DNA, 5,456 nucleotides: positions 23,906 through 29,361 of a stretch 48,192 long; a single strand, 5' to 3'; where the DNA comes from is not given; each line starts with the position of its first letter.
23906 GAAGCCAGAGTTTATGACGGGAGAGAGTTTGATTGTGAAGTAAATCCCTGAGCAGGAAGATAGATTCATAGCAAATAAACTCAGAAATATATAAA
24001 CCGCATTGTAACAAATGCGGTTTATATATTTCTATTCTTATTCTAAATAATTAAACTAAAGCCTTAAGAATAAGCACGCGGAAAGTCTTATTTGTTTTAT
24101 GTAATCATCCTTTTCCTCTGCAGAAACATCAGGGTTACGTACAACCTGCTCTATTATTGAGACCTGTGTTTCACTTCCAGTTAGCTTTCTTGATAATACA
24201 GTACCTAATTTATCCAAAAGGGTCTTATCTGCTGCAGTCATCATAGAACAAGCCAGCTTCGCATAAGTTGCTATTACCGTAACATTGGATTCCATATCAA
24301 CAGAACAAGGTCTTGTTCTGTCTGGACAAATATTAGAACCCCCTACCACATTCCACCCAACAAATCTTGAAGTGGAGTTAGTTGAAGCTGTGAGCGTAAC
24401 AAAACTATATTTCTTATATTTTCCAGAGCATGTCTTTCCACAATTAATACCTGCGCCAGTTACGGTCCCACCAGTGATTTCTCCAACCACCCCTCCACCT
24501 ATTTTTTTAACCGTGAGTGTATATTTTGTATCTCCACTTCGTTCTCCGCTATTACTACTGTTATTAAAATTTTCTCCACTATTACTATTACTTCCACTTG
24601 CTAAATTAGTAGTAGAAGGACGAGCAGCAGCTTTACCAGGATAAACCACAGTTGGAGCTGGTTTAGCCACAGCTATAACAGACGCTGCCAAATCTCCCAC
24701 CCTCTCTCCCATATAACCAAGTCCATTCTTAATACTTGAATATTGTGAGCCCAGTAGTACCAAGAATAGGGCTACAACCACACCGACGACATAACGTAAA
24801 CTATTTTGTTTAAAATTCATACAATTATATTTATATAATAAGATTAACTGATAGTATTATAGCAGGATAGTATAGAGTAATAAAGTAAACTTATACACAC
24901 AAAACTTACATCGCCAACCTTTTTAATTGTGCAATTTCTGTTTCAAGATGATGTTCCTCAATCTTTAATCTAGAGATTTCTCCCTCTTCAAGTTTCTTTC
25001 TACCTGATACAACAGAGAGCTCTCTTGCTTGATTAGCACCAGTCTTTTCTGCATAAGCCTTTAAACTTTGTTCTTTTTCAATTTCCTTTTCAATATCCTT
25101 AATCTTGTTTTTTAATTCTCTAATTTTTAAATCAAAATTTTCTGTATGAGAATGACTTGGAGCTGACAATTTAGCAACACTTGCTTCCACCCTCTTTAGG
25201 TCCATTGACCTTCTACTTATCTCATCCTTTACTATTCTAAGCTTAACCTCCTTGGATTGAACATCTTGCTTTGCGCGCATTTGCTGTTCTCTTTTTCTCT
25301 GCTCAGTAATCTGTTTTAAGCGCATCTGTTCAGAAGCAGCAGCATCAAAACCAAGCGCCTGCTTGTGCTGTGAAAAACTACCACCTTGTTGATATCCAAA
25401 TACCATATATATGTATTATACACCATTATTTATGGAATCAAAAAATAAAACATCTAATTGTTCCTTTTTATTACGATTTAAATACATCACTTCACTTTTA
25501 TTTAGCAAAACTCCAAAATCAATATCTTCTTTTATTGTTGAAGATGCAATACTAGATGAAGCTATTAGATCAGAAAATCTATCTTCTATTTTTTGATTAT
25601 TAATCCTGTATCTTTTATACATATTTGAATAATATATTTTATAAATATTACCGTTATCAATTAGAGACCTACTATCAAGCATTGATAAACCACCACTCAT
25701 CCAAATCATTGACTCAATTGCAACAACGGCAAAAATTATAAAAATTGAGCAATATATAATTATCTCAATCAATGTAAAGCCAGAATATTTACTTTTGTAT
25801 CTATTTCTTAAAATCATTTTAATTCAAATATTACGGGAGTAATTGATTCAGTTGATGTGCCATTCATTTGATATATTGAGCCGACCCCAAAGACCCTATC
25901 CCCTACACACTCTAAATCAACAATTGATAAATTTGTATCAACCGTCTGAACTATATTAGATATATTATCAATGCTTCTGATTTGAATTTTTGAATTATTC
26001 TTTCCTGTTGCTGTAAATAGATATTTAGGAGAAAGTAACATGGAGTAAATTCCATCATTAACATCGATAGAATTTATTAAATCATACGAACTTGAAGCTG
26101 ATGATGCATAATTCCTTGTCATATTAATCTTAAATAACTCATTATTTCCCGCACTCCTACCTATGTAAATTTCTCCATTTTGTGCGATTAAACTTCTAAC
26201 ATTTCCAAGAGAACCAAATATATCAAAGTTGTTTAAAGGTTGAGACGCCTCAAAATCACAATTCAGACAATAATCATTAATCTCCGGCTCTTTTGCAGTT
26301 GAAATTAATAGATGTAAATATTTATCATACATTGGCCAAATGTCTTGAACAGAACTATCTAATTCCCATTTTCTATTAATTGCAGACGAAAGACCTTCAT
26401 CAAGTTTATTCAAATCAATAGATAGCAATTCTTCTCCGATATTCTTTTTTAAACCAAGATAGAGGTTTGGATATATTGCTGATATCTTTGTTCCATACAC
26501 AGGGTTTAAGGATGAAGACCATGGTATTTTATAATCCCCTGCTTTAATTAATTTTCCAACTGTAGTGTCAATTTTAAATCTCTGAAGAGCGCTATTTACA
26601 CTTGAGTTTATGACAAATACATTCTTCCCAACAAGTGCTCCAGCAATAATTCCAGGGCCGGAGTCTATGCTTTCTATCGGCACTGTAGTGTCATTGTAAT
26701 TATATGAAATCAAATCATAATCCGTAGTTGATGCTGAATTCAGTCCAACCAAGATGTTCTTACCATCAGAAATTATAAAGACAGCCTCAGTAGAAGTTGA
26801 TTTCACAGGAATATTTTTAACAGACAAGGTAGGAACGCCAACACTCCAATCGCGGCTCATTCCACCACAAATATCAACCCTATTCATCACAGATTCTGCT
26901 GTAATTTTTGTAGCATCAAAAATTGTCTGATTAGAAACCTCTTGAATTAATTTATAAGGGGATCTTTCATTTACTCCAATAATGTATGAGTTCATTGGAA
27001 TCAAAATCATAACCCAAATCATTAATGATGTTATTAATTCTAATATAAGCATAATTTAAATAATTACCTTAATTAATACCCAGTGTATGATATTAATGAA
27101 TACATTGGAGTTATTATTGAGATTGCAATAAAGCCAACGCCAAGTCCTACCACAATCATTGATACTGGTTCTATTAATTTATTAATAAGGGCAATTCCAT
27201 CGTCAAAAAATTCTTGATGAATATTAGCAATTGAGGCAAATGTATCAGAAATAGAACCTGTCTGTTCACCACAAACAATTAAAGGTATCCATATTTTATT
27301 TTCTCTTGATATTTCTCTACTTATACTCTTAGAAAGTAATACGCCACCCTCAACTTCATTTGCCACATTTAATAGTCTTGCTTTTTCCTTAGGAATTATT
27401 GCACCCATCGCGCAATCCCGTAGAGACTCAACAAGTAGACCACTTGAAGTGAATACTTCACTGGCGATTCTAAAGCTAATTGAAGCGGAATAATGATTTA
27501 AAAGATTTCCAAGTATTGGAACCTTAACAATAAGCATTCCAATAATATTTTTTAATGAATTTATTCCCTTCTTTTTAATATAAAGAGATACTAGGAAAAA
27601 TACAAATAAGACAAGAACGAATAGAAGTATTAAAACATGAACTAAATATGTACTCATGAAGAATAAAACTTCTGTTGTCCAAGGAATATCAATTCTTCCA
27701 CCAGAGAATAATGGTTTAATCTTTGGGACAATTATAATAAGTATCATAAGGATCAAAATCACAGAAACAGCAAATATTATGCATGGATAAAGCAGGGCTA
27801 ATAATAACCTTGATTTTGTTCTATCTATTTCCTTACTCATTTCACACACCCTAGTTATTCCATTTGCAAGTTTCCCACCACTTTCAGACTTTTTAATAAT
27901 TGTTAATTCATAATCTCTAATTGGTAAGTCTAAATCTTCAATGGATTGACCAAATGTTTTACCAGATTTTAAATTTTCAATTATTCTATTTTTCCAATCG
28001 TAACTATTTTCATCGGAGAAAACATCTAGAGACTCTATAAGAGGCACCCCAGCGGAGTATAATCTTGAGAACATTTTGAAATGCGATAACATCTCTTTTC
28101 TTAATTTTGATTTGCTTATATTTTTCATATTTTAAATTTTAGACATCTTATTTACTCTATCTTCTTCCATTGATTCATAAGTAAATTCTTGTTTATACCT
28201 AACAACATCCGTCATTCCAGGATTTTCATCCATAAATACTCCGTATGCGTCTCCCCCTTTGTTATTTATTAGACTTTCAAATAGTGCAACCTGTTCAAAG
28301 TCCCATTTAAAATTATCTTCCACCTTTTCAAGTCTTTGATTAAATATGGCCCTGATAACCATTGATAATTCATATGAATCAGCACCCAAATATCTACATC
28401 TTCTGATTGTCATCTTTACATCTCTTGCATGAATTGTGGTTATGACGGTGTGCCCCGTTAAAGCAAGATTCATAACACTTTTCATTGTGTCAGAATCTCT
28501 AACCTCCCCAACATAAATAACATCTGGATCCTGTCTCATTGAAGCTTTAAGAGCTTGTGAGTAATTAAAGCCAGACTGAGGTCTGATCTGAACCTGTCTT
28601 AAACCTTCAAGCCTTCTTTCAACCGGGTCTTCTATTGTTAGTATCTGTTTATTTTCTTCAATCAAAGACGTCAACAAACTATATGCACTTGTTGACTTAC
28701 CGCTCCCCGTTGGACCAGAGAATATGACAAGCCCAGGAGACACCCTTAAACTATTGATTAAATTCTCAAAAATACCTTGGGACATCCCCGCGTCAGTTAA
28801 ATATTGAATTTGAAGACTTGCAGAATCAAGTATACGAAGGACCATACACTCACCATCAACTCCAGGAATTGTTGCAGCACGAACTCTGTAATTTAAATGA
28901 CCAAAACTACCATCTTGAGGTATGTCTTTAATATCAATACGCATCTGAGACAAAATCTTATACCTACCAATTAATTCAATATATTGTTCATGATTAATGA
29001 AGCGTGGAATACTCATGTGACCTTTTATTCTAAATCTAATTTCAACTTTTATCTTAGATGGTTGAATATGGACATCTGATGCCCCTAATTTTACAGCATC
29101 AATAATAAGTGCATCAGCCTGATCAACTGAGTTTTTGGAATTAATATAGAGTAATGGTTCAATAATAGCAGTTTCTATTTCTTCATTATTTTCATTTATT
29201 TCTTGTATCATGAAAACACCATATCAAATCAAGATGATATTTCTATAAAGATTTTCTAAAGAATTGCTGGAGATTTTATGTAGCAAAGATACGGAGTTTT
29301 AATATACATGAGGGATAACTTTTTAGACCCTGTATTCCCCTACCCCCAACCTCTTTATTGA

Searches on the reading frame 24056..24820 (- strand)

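Call 23: search_protein_families(library=pfam, proteins=[window:24056-24820:-], max_evalue=0.001)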
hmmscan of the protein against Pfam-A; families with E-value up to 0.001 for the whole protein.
window:24056-24820:- (254 aa): 1 family
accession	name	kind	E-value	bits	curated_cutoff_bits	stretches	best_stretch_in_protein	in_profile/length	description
PF18998.6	Flg_new_2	-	3.6e-06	27.3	23.6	1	116-188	9-71/73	Divergent InlB B-repeat domain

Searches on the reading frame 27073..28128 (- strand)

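Call 23: search_protein_families(library=pfam, proteins=[window:27073-28128:-], max_evalue=0.001)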
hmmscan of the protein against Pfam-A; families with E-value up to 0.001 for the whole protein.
window:27073-28128:- (351 aa): 1 family
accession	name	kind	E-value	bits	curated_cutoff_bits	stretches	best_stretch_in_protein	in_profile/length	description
PF00482.28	T2SSF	-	2.4e-26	92.6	25.2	2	19-135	4-125/125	Type II secretion system (T2SS), protein F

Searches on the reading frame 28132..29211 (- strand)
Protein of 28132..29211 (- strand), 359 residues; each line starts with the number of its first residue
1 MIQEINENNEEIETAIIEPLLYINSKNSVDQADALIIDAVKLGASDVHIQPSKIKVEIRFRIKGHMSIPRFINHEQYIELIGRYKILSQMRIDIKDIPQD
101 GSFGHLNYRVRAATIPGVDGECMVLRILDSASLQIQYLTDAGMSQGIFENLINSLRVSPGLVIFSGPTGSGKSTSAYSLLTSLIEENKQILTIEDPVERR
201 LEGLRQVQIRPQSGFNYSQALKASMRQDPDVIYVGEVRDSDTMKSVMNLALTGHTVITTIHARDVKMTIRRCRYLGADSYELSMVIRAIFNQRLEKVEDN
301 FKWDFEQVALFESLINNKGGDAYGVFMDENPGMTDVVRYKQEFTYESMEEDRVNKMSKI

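Call 23: search_protein_families(library=pfam, proteins=[window:28132-29211:-], max_evalue=0.001)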
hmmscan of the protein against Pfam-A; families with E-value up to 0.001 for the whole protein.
window:28132-29211:- (359 aa): 2 families
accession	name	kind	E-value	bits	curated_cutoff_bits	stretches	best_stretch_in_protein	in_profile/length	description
PF00437.27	T2SSE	-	1.6e-69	234.8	24.9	1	33-321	13-303/370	Type II/IV secretion system protein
PF20720.3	nSTAND3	-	5.3e-05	23.4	27.2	1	160-198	18-56/155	Novel STAND NTPase 3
